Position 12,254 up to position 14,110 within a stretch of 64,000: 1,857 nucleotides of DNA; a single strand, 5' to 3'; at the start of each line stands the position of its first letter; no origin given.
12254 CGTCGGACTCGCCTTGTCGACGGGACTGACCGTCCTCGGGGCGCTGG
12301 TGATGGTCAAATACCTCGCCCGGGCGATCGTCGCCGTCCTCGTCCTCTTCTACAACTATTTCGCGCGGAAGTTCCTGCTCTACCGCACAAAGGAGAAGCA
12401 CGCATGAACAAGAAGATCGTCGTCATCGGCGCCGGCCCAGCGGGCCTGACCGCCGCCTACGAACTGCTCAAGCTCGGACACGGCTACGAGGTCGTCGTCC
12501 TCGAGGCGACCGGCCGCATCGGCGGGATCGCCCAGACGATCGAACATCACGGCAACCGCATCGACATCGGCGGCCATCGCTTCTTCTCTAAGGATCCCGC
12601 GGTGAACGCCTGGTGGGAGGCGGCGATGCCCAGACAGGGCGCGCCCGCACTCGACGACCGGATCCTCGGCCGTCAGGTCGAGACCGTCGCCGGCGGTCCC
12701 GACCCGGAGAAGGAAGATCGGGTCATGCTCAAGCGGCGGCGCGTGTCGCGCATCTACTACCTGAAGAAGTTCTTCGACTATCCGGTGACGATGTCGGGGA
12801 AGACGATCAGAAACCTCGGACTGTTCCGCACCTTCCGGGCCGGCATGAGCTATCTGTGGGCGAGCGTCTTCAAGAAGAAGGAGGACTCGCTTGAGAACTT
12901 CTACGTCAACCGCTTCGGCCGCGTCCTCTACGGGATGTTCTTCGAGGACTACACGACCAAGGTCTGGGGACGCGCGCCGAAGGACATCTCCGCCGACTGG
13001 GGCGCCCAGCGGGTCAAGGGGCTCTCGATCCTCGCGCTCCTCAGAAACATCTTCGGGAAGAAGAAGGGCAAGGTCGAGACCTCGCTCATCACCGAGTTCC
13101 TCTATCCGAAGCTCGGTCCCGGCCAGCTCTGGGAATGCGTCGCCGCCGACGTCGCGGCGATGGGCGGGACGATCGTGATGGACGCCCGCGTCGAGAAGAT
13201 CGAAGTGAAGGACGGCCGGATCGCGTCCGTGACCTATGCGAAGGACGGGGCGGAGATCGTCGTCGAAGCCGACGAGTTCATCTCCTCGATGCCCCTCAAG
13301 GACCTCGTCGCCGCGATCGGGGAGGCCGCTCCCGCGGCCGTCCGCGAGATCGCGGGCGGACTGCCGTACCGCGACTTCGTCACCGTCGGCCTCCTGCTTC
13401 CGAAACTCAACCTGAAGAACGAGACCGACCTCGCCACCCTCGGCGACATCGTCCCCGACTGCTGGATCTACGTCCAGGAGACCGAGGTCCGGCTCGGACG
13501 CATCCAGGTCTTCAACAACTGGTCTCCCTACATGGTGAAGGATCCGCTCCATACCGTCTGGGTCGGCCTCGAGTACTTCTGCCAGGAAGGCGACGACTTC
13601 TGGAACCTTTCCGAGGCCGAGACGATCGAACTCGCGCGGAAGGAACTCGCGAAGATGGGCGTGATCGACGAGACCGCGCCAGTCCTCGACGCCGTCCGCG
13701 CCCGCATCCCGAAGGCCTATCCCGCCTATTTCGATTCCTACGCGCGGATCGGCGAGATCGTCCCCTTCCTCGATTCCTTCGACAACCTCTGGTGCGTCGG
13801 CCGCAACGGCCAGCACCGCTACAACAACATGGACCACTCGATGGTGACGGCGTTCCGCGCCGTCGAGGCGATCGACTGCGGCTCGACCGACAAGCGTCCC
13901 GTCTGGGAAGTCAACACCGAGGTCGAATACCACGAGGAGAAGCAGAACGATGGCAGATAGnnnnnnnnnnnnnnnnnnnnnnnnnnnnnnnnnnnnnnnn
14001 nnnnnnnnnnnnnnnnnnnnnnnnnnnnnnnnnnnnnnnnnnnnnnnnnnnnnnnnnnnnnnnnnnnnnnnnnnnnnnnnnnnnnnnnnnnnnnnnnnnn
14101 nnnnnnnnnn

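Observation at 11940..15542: Translationally coupled GtrA - FAD oxidoreductase - large polytopic membrane protein operon with no GtrB-like GT2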

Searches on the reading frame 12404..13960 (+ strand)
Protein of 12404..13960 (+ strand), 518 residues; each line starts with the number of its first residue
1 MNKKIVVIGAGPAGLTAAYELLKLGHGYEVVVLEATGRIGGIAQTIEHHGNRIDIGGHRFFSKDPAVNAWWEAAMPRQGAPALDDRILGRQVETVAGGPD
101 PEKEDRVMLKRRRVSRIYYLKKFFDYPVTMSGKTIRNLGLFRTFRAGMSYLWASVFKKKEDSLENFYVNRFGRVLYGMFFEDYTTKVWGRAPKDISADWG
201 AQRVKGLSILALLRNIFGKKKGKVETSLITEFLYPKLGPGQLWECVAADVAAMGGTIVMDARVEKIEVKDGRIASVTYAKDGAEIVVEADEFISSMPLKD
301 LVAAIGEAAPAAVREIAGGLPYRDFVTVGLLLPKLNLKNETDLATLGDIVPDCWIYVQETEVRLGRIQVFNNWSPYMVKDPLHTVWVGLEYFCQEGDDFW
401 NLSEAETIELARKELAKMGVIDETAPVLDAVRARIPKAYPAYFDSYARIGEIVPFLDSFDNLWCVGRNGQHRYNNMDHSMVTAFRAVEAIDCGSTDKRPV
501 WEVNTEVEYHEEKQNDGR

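Call 6: search_protein_families(library=pfam, proteins=[window:12404-13960:+], max_evalue=0.1)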
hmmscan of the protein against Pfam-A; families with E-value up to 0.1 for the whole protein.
window:12404-13960:+ (518 aa): 15 families
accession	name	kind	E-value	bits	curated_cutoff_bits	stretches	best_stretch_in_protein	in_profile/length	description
PF01593.30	Amino_oxidase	-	1.1e-17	64.9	19.8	1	13-419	2-365/443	Flavin containing amine oxidoreductase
PF13450.12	NAD_binding_8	-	6.4e-15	55.6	21.9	1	7-72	1-66/68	NAD(P)-binding Rossmann-like domain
PF01266.30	DAO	-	2.5e-08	34.3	27.9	1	4-40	1-35/353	FAD dependent oxidoreductase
PF12831.13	FAD_oxidored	-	2.3e-06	27.6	27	1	5-43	2-38/416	FAD dependent oxidoreductase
PF01946.23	Thi4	-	1.7e-05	24.6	26.2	1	3-41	18-55/235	Thi4 family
PF07992.20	Pyr_redox_2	-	3.4e-05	23.9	26.1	1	4-37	2-33/291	Pyridine nucleotide-disulphide oxidoreductase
PF03486.20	HI0933_like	-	0.0001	22.3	50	1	4-40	2-36/244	HI0933-like protein Rossmann domain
PF13454.12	NAD_binding_9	-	0.00015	22.2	21.8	1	6-53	1-51/155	FAD-NAD(P)-binding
PF00890.30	FAD_binding_2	-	0.00033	20.4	20.4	1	5-41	2-36/414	FAD binding domain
PF00070.33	Pyr_redox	-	0.00063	20.6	22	1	4-39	1-34/82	Pyridine nucleotide-disulphide oxidoreductase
PF13738.12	Pyr_redox_3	-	0.0011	18.7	30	1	6-49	1-42/305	Pyridine nucleotide-disulphide oxidoreductase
PF05834.18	Lycopene_cycl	-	0.0019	17.8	23.4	1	5-38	2-35/380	Lycopene cyclase protein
PF01494.25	FAD_binding_3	-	0.0088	15.7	22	1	4-35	3-32/349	FAD binding domain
PF01134.28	GIDA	-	0.016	14.8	22.1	1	4-31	1-28/391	Glucose inhibited division protein A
PF00996.24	GDI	-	0.055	12.4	23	1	231-281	222-273/436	GDP dissociation inhibitor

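Call 7: search_protein_families(library=ncbifam, proteins=[window:12404-13960:+], max_evalue=0.1)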
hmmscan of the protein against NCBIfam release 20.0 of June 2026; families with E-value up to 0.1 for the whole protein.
window:12404-13960:+ (518 aa): 89 families (the best 25 are shown)
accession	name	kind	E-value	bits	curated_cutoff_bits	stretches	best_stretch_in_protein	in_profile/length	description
NF005546.0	PRK07208.1-2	equivalog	5.2e-226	751.3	418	1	2-514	4-526/527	hypothetical protein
NF005549.0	PRK07208.1-5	equivalog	4e-219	728.5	587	1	3-513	5-534/534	hypothetical protein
NF005548.0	PRK07208.1-4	equivalog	1.6e-152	508.5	389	2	107-516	78-474/488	hypothetical protein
NF005545.0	PRK07208.1-1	equivalog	5.5e-123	411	451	2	108-514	83-484/504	hypothetical protein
NF005547.0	PRK07208.1-3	equivalog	5.8e-93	312.1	380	2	107-512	81-460/465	hypothetical protein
NF005560.0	PRK07233.1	equivalog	2.9e-23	82.4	252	2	4-67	2-63/435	hypothetical protein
TIGR03467.1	HpnE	equivalog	1.7e-12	47.4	283.05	1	5-64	1-60/430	hydroxysqualene dehydroxylase HpnE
NF008841.0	PRK11883.1-1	equivalog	5.7e-12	45.3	517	1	2-69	3-71/453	protoporphyrinogen oxidase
TIGR02734.1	crtI_fam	subfamily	3.5e-11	42.5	238.1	1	5-56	1-50/504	phytoene desaturase family protein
TIGR02733.1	desat_CrtD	equivalog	9.1e-11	41.1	549.7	2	3-57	2-54/492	C-3',4' desaturase CrtD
TIGR00562.1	proto_IX_ox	equivalog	3e-10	39.3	97.85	1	2-66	2-66/470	protoporphyrinogen oxidase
NF008845.0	PRK11883.1-5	equivalog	5e-09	35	560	1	1-64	3-70/468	protoporphyrinogen oxidase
NF058655.1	CrtID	equivalog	1.6e-08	33.8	640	1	5-58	1-52/478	bifunctional phytoene desaturase/3,4-desaturase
NF045637.1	carotdesatCrtDProt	equivalog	1.6e-08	33.5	580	1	5-56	1-50/485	1-hydroxycarotenoid 3,4-desaturase CrtD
NF009410.0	PRK12771.1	subfamily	2e-08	33.3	516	1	3-42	139-176/566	NAD(P)-binding protein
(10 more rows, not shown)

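Call 10: search_solved_structures(query=window:12404-13960:+, max_evalue=0.01)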
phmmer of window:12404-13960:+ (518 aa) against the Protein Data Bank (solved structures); distinct sequences matched with E-value up to 0.01: 75 (the best 60 are shown).
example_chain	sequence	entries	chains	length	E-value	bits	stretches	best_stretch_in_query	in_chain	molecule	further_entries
4u8l_A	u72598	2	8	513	1.7e-14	56.6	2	152-495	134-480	UDP-galactopyranose mutase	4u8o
3ukl_A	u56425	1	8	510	1.9e-14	56.4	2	151-495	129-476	UDP-galactopyranose mutase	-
3uka_A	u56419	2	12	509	1.9e-14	56.4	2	152-495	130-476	UDP-galactopyranose mutase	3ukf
3ute_A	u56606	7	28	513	2.1e-14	56.3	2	152-495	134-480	UDP-galactopyranose mutase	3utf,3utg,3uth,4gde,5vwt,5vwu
3ukh_A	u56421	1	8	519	2.1e-14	56.3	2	152-495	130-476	UDP-galactopyranose mutase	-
4u8k_A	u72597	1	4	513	2.2e-14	56.2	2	152-495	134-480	UDP-galactopyranose mutase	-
4u8j_A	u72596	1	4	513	2.8e-14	55.9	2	152-495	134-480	UDP-galactopyranose mutase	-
3ukq_A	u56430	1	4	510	5e-14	55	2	151-495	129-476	UDP-galactopyranose mutase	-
3ukk_A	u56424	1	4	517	5.8e-14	54.8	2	152-495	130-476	UDP-galactopyranose mutase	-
3ukp_A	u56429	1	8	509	1.3e-13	53.7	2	152-495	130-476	UDP-galactopyranose mutase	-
4dsg_A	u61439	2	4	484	1.5e-13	53.5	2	156-490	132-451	UDP-galactopyranose mutase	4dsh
4u8i_A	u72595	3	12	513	2.4e-13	52.8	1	152-495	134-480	UDP-galactopyranose mutase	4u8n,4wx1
4u8m_A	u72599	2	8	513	3.2e-13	52.4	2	152-495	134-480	UDP-galactopyranose mutase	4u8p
5hhf_A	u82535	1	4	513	4.8e-13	51.8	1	152-495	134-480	UDP-galactopyranose mutase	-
8p84_A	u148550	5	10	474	2.2e-07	33.1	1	5-59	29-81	Monoamine oxidase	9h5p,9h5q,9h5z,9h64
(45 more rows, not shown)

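Call 15: find_homologous_proteins(query=window:12404-13960:+, max_evalue=1e-20)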
Query window:12404-13960:+ (518 aa): 8000 proteins with E <= 1e-20 among 8000 candidates; the best 120 are listed.
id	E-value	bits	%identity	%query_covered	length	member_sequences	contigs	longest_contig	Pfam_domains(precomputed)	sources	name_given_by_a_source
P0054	0.0e+0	1198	100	100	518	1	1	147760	PF01946.24,PF01266.31,PF01593.31,PF13450.13,PF12831.14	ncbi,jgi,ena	ncbi:MAG: NAD(P)/FAD-dependent oxidoreductase [Candidatus Izemoplasmatales bacterium]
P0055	0.0e+0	1061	86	100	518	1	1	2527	PF01946.24,PF01266.31,PF01593.31,PF13450.13,PF07992.21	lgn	-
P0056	1.5e-294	996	81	99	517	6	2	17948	PF01946.24,PF01266.31,PF01593.31,PF13450.13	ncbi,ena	-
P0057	6.1e-287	971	80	99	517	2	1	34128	PF01946.24,PF01266.31,PF01593.31,PF13450.13,PF12831.14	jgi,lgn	-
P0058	1.4e-265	900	73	100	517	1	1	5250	PF01946.24,PF01266.31,PF01593.31,PF13450.13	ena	-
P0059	9.4e-264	894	-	-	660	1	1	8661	PF01946.24,PF03275.20,PF01266.31,PF01593.31,PF13450.13,PF12831.14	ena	-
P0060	2.5e-256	870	-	-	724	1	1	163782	PF01946.24,PF01266.31,PF01593.31,PF13450.13,PF07992.21,PF01494.26,PF12831.14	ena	-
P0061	2.3e-231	787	64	99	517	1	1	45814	PF01946.24,PF01266.31,PF01593.31,PF13450.13,PF00890.31,PF07992.21,PF00070.34,PF03486.21,PF12831.14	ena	-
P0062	2.4e-231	787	64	99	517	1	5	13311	PF01946.24,PF01266.31,PF01593.31,PF13450.13,PF00890.31,PF07992.21,PF00070.34,PF03486.21,PF12831.14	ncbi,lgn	-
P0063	3.2e-231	787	64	99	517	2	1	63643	PF01946.24,PF01266.31,PF01593.31,PF13450.13,PF07992.21,PF00070.34,PF03486.21,PF12831.14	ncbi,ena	-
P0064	8.4e-231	785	64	99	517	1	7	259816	PF01946.24,PF01266.31,PF01593.31,PF13450.13,PF00890.31,PF07992.21,PF00070.34,PF03486.21,PF12831.14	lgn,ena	-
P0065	2.2e-230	784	64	99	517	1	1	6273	PF01946.24,PF01266.31,PF01593.31,PF13450.13,PF00890.31,PF07992.21,PF00070.34,PF03486.21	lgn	-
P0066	6.3e-229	779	64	99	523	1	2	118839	PF01946.24,PF01266.31,PF01593.31,PF13450.13,PF07992.21,PF12831.14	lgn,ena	-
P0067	3.6e-228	777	63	99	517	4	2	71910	PF01946.24,PF01266.31,PF01593.31,PF13450.13,PF07992.21,PF03486.21,PF12831.14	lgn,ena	-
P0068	4.3e-228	776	63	99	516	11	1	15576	PF01946.24,PF01266.31,PF01593.31,PF13450.13,PF00890.31,PF07992.21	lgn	-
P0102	4.3e-224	763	63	99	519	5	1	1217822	PF01266.31,PF01593.31,PF13450.13,PF07992.21,PF12831.14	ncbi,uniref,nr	ncbi:NAD(P)/FAD-dependent oxidoreductase [Gehongia tenuis]|uniref:NAD(P)/FAD-dependent oxidoreductas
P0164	8.0e-221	752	65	99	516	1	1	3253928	PF01266.31,PF01593.31,PF13450.13,PF07992.21,PF00070.34,PF03486.21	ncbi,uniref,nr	ncbi:NAD(P)/FAD-dependent oxidoreductase [Ruminococcus sp. HUN007]|uniref:NAD(P)/FAD-dependent oxido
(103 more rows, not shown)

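Call 27: search_solved_structures(query=A2, max_evalue=0.00001, show_alignments=2)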
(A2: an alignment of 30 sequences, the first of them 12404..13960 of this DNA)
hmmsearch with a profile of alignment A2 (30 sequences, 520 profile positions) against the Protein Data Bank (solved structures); distinct sequences matched with E-value up to 0.00001: 43.
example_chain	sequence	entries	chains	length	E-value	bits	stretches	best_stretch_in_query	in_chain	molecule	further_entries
4u8l_A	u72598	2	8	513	8.2e-23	84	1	109-498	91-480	UDP-galactopyranose mutase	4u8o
3uka_A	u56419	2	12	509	1.1e-22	83.6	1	110-498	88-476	UDP-galactopyranose mutase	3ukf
3ukl_A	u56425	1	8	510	1.1e-22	83.6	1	110-498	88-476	UDP-galactopyranose mutase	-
3ute_A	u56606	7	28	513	1.2e-22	83.5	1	109-498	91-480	UDP-galactopyranose mutase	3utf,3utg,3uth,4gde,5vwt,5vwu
4u8k_A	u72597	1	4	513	1.2e-22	83.5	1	109-498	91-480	UDP-galactopyranose mutase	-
3ukh_A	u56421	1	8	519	1.2e-22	83.4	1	110-498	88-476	UDP-galactopyranose mutase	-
3ukq_A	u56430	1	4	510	4.7e-22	81.5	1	110-498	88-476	UDP-galactopyranose mutase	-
3ukk_A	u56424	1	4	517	5e-22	81.4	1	110-498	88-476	UDP-galactopyranose mutase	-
4u8j_A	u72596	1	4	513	7.1e-22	80.9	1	149-498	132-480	UDP-galactopyranose mutase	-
3ukp_A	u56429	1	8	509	1.3e-21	80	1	109-498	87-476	UDP-galactopyranose mutase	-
4u8i_A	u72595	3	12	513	2.3e-21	79.3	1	109-498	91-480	UDP-galactopyranose mutase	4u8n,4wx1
5hhf_A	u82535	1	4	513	2.8e-21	78.9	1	109-498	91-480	UDP-galactopyranose mutase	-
4u8m_A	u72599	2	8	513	3.2e-21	78.8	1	109-498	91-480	UDP-galactopyranose mutase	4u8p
4dsg_A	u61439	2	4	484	1e-18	70.5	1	156-503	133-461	UDP-galactopyranose mutase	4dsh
3gf4_A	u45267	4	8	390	7.5e-12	47.9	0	167-196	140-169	UDP-galactopyranose mutase | Probable UDP-galactopyranose mutase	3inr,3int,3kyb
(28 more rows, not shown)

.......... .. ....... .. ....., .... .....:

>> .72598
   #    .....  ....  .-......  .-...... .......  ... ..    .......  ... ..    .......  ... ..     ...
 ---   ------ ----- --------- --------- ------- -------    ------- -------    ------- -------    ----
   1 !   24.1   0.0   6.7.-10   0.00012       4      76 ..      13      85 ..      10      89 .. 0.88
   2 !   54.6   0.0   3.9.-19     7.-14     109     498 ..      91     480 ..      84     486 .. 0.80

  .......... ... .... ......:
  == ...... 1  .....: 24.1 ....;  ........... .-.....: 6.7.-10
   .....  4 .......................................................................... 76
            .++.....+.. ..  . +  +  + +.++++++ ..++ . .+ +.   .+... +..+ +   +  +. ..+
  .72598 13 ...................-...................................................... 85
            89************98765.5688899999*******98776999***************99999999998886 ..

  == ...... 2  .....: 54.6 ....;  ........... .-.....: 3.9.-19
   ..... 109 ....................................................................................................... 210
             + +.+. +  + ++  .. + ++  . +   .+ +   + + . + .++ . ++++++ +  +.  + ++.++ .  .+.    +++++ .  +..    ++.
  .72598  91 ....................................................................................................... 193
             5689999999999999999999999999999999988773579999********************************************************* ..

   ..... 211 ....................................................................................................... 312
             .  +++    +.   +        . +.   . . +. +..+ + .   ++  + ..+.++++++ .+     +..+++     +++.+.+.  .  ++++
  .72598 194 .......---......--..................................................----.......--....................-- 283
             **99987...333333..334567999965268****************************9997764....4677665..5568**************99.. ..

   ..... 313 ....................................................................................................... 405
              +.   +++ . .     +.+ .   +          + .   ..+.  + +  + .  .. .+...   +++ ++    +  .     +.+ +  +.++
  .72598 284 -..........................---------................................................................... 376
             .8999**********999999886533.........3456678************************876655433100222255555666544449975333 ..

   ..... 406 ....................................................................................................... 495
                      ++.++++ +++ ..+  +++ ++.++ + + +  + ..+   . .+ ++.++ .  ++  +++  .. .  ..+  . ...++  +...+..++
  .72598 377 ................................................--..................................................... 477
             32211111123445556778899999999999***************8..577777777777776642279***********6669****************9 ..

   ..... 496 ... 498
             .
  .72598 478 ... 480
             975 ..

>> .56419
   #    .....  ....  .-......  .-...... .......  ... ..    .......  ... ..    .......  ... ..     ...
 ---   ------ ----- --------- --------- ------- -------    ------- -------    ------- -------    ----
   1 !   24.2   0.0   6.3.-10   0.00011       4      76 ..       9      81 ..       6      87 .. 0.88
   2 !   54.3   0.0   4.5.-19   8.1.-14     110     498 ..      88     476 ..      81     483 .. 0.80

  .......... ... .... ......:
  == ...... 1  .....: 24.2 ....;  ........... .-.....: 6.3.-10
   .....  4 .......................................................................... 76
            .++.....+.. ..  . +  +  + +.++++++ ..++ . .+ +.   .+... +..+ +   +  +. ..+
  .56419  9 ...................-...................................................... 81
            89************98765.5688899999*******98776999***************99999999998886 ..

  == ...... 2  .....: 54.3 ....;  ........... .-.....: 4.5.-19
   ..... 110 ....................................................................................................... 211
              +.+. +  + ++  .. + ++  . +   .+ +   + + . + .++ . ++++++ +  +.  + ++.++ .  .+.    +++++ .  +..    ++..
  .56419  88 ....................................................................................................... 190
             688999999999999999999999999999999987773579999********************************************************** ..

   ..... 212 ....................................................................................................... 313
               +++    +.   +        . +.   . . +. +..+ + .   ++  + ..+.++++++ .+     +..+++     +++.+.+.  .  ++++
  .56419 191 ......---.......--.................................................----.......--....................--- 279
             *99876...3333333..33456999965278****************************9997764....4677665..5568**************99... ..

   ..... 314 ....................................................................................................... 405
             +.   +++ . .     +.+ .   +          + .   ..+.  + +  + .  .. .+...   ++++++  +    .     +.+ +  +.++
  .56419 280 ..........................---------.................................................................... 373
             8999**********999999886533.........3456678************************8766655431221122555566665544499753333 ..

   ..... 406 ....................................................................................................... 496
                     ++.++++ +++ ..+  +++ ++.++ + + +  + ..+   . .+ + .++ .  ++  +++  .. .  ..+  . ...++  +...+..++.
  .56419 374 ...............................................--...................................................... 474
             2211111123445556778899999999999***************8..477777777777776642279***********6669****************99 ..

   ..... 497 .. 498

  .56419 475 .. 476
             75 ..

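Call 42: predict_structure(alignment_id=A2)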
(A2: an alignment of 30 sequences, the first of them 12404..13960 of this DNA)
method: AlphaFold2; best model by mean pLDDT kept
length: 518 residues; sequences in the alignment: 30
mean_pLDDT: 84.7   pTM: 0.86
mean pLDDT of the five models: 84.7, 83.3, 82.6, 82.0, 80.8
residues with pLDDT >= 90: 257; 70-90: 194; 50-70: 41; < 50: 26
segments of 3 or more residues with pLDDT < 50: 206-208, 218-227, 508-518
pLDDT, mean of each block of 10 residues (from residue 1): 91 96 96 93 89 83 86 94 93 93 95 83 72 76 84 85 85 84 84 77 51 49 44 90 96 97 95 95 94 92 94 88 89 89 83 82 88 90 93 89 94 94 94 86 66 91 81 75 95 92 66 32
secondary structure, 60 per line:
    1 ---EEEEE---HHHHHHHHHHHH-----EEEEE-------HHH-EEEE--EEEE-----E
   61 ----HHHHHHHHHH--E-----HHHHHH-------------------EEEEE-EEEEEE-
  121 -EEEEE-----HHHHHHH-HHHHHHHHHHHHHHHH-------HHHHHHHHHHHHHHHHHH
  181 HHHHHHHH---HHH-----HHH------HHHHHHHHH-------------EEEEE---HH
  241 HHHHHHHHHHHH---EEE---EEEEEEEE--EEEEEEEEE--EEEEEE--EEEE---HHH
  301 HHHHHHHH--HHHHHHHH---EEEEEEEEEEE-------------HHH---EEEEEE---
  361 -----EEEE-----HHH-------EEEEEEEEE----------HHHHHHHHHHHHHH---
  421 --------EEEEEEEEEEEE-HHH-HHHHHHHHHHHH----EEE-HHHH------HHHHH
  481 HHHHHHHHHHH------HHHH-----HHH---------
elements in order: E4-8 H12-23 E29-33 E45-48 E51-54 H65-74 H83-88 E108-112 E114-119 E122-126 H132-138 H140-155 H163-188 H209-217 E231-235 H239-252 E256-258 E262-269 E272-280 E283-288 E291-294 H298-308 H311-318 E322-332 E352-357 E366-369 E385-393 H404-417 E429-440 H446-457 E462-464 H466-469 H476-491 H498-501
